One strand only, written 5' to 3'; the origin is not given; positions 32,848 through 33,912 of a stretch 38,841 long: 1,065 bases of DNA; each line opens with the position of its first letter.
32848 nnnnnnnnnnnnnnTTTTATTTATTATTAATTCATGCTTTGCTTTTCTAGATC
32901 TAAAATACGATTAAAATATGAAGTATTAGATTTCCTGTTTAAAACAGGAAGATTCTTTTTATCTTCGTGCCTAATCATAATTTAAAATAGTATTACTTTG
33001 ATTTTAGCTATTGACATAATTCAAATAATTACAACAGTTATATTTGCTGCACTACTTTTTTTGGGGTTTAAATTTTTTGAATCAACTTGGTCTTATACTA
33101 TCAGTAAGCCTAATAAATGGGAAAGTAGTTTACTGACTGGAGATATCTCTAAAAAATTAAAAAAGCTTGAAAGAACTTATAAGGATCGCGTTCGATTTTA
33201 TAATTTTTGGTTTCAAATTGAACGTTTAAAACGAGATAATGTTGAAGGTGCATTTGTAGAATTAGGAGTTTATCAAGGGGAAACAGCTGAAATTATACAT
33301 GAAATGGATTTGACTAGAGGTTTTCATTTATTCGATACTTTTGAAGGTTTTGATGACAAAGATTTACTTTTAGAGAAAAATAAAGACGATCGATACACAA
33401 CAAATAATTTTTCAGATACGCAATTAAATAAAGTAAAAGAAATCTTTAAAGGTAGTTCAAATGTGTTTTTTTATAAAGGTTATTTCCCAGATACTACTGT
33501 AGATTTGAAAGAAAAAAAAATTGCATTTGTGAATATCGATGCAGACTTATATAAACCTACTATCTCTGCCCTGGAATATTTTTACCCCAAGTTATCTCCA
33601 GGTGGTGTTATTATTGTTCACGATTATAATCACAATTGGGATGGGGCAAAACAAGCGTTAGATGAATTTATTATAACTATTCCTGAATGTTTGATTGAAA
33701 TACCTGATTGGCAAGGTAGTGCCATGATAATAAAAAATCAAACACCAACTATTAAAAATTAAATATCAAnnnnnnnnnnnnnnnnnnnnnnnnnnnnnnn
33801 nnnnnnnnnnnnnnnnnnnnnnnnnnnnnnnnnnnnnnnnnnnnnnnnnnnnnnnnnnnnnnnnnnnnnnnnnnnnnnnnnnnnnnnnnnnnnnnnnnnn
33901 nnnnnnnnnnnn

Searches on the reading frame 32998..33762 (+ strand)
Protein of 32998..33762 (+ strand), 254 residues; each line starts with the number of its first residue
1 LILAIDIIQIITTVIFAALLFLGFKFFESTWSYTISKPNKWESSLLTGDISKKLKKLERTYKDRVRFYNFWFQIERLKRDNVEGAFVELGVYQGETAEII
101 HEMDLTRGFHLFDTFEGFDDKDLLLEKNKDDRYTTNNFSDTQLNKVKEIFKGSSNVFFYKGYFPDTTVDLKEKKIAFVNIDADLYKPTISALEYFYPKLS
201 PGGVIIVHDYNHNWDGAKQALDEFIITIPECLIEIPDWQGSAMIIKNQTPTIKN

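Call 3: search_protein_families(library=pfam, proteins=[window:32998-33762:+], max_evalue=0.01)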
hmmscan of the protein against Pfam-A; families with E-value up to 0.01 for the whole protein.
window:32998-33762:+ (254 aa): 2 families
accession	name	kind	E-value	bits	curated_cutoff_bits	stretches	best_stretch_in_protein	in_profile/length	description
PF05711.17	TylF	-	2.4e-25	89.7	23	1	64-225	73-243/264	Macrocin-O-methyltransferase (TylF)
PF13578.12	Methyltransf_24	-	1.1e-09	39.6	26.3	1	87-210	1-105/105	Methyltransferase domain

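Call 4: search_protein_families(library=ncbifam, proteins=[window:32998-33762:+], max_evalue=0.01)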
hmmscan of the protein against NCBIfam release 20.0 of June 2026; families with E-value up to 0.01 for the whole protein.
window:32998-33762:+ (254 aa): 0 families

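Call 58: search_protein_families(library=ncbifam, proteins=[window:32998-33762:+], max_evalue=0.01)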
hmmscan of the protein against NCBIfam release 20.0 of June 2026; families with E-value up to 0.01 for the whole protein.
window:32998-33762:+ (254 aa): 0 families

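Call 78: search_solved_structures(query=window:32998-33762:+, max_evalue=0.001)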
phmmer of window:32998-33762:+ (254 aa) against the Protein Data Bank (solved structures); distinct sequences matched with E-value up to 0.001: 7.
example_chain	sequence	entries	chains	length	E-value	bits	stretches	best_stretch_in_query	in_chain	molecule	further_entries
5i10_A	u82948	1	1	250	1.4e-12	50.7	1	66-211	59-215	Probable O-methyltransferase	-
4cdz_A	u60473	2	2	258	1.7e-12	50.5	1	66-211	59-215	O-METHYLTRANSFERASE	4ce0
4xvz_A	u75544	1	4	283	9.4e-10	41.5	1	65-211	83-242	Mycinamicin III 3''-O-methyltransferase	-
4x7v_A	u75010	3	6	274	1.1e-09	41.2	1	65-211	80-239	Mycinamicin III 3''-O-methyltransferase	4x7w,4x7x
4x7y_B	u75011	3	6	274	1.2e-09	41.1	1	66-211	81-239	Mycinamicin III 3''-O-methyltransferase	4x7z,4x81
4x7u_A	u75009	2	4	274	1.2e-09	41.1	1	65-211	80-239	Mycinamicin III 3''-O-methyltransferase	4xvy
2wk1_A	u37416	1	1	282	8.2e-09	38.4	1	72-225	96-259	NOVP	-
